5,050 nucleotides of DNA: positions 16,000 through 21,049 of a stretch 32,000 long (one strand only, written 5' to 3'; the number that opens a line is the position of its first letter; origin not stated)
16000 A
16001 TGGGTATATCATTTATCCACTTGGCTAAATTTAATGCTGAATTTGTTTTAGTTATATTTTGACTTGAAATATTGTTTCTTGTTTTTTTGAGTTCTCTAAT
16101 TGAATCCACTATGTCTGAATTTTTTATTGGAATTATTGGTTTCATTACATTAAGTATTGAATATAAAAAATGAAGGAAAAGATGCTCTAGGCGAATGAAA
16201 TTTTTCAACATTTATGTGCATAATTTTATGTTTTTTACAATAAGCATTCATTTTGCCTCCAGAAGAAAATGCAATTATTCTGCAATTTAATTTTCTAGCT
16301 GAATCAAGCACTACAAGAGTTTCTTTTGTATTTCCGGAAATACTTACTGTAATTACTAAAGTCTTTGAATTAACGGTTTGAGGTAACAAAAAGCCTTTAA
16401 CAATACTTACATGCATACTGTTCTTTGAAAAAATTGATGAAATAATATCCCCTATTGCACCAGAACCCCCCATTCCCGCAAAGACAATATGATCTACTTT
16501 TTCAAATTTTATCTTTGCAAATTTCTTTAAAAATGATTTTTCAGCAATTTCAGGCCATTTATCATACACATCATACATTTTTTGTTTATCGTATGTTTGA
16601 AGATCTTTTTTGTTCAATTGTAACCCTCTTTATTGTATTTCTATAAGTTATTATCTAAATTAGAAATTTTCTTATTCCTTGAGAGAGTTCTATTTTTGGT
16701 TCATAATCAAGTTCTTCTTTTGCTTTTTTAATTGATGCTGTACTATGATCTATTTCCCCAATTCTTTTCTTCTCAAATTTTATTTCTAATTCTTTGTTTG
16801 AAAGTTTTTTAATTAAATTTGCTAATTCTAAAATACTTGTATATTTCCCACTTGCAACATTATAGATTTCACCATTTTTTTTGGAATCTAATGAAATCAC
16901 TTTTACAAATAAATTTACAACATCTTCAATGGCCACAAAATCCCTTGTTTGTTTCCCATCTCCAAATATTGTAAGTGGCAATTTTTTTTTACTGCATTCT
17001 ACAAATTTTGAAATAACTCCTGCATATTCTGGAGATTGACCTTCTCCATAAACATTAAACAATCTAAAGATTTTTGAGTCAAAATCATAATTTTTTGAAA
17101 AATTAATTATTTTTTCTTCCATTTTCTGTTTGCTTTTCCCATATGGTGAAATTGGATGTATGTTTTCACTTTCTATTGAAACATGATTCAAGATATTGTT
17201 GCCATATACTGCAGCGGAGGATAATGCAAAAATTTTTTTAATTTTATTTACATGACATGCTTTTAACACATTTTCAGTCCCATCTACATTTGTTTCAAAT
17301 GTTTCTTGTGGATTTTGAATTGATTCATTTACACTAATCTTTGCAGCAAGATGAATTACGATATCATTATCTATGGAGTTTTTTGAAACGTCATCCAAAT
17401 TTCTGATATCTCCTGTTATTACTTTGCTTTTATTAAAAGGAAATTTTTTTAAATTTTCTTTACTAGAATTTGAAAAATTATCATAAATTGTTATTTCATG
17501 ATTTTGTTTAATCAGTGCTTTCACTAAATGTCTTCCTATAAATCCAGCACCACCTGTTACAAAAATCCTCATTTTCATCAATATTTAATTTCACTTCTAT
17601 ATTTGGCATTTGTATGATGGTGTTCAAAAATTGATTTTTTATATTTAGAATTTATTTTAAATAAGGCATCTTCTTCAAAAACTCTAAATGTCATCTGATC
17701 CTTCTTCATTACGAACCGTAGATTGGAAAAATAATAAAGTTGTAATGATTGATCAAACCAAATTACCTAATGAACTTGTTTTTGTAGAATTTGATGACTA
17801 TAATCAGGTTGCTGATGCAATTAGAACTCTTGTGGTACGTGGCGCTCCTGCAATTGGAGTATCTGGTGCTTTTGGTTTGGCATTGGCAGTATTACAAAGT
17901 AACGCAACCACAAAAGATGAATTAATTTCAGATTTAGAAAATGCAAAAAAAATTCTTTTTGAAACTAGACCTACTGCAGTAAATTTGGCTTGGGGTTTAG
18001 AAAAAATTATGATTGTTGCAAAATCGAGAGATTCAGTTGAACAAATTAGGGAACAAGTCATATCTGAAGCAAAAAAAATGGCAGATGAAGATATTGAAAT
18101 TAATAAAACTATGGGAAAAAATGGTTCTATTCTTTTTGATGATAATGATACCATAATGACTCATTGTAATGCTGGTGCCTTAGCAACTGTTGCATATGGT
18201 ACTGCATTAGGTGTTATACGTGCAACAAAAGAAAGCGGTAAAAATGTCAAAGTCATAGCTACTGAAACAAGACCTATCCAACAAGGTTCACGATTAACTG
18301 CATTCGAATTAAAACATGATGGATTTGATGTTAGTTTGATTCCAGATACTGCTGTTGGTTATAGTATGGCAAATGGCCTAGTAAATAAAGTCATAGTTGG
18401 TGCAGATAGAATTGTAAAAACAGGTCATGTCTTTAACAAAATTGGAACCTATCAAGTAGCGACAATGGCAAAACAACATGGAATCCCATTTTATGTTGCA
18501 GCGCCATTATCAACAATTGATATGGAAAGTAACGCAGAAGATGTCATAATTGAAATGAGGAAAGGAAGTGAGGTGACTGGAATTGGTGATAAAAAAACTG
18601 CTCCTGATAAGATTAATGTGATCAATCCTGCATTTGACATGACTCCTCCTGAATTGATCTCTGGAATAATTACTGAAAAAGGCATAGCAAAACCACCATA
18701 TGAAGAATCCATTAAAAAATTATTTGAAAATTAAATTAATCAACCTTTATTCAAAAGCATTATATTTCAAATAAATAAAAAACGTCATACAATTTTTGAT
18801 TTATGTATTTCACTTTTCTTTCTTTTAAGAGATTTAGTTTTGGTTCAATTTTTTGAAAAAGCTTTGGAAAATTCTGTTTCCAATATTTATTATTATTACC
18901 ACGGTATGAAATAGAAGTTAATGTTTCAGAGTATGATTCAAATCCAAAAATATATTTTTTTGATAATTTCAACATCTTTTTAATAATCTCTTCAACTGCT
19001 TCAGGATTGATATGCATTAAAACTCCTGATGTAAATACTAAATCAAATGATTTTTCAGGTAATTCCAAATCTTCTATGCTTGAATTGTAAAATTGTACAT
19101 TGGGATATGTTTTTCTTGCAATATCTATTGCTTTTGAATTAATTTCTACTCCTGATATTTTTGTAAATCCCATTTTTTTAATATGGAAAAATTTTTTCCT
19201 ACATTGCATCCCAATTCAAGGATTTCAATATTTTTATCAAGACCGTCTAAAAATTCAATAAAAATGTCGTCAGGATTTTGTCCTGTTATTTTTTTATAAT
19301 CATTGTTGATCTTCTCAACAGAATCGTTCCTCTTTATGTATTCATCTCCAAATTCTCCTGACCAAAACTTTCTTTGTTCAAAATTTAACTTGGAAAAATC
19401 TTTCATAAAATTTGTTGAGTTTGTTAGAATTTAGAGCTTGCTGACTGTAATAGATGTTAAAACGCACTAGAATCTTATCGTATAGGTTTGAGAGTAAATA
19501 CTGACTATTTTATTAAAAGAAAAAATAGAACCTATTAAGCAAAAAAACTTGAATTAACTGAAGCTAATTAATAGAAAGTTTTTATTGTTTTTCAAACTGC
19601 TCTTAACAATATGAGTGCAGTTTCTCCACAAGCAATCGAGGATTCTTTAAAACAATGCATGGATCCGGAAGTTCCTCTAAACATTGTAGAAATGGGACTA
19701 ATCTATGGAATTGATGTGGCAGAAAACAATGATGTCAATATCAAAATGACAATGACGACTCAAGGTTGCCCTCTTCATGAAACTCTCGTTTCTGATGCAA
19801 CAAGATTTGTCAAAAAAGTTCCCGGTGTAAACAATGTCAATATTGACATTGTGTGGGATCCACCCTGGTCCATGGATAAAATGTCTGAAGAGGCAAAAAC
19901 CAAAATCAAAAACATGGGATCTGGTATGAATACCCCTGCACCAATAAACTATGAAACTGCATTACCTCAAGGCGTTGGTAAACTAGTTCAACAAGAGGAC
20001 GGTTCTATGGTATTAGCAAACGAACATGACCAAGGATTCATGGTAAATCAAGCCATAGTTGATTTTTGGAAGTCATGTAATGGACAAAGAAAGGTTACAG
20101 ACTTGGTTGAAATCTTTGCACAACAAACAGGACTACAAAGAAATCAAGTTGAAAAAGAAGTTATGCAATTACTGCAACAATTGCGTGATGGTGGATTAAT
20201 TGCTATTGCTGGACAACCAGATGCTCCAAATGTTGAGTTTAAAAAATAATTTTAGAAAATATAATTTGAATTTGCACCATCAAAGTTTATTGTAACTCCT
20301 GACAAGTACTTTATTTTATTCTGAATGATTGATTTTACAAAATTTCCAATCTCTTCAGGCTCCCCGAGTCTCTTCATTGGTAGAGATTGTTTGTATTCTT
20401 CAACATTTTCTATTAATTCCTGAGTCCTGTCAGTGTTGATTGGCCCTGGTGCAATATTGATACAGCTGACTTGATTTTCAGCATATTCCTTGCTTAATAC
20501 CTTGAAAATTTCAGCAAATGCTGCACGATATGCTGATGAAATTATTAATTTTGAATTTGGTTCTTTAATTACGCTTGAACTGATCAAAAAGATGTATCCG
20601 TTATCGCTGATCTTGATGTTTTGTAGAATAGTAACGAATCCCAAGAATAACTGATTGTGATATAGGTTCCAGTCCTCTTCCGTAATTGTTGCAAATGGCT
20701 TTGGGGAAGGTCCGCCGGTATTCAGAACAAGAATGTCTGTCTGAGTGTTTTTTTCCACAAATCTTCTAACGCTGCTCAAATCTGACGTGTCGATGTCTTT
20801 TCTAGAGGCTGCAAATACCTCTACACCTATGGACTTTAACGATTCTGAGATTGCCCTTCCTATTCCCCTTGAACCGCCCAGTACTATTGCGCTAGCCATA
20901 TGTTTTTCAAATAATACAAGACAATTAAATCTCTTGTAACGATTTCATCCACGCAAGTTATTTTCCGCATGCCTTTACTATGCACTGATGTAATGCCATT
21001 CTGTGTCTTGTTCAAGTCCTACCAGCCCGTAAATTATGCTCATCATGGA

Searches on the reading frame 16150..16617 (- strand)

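Call 34: search_protein_families(library=pfam, proteins=[window:16150-16617:-], max_evalue=0.01)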
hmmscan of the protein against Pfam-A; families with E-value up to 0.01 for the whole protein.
window:16150-16617:- (155 aa): 1 family
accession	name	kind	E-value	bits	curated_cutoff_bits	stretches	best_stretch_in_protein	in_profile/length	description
PF01380.27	SIS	-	1.3e-09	38.4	25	1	38-139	2-108/131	SIS domain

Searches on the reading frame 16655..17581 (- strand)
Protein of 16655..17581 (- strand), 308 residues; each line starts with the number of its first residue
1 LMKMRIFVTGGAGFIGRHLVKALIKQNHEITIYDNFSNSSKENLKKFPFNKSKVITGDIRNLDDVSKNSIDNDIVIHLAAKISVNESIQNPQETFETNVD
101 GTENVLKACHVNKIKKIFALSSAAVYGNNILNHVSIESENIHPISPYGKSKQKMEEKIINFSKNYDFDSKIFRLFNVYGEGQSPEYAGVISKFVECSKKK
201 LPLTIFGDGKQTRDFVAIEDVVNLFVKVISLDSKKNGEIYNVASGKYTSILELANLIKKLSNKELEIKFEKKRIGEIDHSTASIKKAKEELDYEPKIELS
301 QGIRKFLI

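Call 34: search_protein_families(library=pfam, proteins=[window:16655-17581:-], max_evalue=0.01)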
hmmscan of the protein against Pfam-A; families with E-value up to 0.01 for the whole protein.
window:16655-17581:- (308 aa): 11 families
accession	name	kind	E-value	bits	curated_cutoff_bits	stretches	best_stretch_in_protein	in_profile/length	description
PF01370.27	Epimerase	-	7.5e-59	199.5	20.9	1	6-243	1-240/240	NAD dependent epimerase/dehydratase family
PF16363.11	GDP_Man_Dehyd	-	5.7e-53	180.9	27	1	7-305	1-331/332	GDP-mannose 4,6 dehydratase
PF01073.25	3Beta_HSD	-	1.1e-29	103.8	22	1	8-226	2-226/280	3-beta hydroxysteroid dehydrogenase/isomerase family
PF02719.21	Polysacc_synt_2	-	1.1e-24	87.6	20.2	1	6-279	1-270/293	Polysaccharide biosynthesis protein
PF04321.23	RmlD_sub_bind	-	5.8e-19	68.7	27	1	4-264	1-234/287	RmlD substrate binding domain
PF07993.18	NAD_binding_4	-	3.1e-16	59.8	20.1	1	8-223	1-256/258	Male sterility protein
PF13460.12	NAD_binding_10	-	5.4e-11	43.1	27.2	1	10-160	1-133/184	NAD(P)H-binding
PF05368.20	NmrA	-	1.6e-05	25.1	27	1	2-269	1-242/298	NmrA-like family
PF00106.31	adh_short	-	0.00013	22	26.6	1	6-67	3-66/195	short chain dehydrogenase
PF08659.16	KR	-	0.0019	18.6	22.6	0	7-124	4-138/180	KR domain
PF03435.24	Sacchrp_dh_NADP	-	0.0025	18.6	25.1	1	11-89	5-86/129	Saccharopine dehydrogenase NADP binding domain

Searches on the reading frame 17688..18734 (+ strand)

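Call 34: search_protein_families(library=pfam, proteins=[window:17688-18734:+], max_evalue=0.01)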
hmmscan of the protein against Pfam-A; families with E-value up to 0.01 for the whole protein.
window:17688-18734:+ (348 aa): 1 family
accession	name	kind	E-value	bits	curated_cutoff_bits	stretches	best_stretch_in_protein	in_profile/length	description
PF01008.23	IF-2B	-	7.2e-90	301.5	22.4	1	50-336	2-280/280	Initiation factor 2 subunit family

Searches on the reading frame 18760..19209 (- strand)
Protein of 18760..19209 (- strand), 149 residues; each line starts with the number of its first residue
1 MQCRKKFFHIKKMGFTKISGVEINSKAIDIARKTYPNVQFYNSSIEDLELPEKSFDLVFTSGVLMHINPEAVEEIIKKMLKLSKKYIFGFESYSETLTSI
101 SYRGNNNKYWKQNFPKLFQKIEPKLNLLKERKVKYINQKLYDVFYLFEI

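Call 34: search_protein_families(library=pfam, proteins=[window:18760-19209:-], max_evalue=0.01)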
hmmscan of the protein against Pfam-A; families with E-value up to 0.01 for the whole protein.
window:18760-19209:- (149 aa): 5 families
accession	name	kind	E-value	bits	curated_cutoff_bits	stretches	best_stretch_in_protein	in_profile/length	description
PF13649.12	Methyltransf_25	-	7.1e-12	46.3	27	1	11-84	16-94/97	Methyltransferase domain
PF08241.18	Methyltransf_11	-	9.2e-11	42.7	21.2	1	11-81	15-85/95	Methyltransferase domain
PF13847.12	Methyltransf_31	-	2.4e-09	37.4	27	1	12-103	24-124/145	Methyltransferase domain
PF08242.18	Methyltransf_12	-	7.3e-06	27.1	30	1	14-82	19-91/98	Methyltransferase domain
PF13489.12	Methyltransf_23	-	0.00042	20.5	27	1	10-84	40-109/164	Methyltransferase domain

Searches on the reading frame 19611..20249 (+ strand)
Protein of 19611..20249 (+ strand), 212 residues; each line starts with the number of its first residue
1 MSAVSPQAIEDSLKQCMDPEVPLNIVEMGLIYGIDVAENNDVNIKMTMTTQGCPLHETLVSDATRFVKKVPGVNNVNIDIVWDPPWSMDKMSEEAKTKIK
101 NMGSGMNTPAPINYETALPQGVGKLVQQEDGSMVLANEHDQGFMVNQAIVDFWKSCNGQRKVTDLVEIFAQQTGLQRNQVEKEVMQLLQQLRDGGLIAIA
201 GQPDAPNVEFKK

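Call 34: search_protein_families(library=pfam, proteins=[window:19611-20249:+], max_evalue=0.01)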
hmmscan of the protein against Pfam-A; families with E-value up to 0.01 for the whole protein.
window:19611-20249:+ (212 aa): 2 families
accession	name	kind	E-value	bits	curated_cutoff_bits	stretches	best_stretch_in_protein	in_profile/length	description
PF01883.24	FeS_assembly_P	-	3.8e-18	66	23.5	1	7-77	2-72/73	Iron-sulfur cluster assembly protein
PF05402.18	PqqD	-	4e-10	40.3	23.4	1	134-197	4-67/67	Coenzyme PQQ synthesis protein D (PqqD)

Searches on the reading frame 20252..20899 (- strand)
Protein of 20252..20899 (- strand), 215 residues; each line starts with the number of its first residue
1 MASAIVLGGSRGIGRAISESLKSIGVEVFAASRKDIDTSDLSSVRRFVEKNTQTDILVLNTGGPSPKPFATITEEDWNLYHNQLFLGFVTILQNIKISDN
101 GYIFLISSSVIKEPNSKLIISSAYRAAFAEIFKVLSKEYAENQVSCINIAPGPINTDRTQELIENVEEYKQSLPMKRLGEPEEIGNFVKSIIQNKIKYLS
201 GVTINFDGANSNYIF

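Call 34: search_protein_families(library=pfam, proteins=[window:20252-20899:-], max_evalue=0.01)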
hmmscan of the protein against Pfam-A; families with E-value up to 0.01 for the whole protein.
window:20252-20899:- (215 aa): 4 families
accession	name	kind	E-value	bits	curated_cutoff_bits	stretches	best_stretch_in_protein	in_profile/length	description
PF13561.12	adh_short_C2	-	4.3e-19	69.5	27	1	44-208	62-233/236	Enoyl-(Acyl carrier protein) reductase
PF00106.31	adh_short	-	6.4e-19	68.6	26.6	2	44-165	68-193/195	short chain dehydrogenase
PF01370.27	Epimerase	-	0.00057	19.8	20.9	1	5-110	2-118/240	NAD dependent epimerase/dehydratase family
PF04321.23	RmlD_sub_bind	-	0.0017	18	27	1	5-53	4-52/287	RmlD substrate binding domain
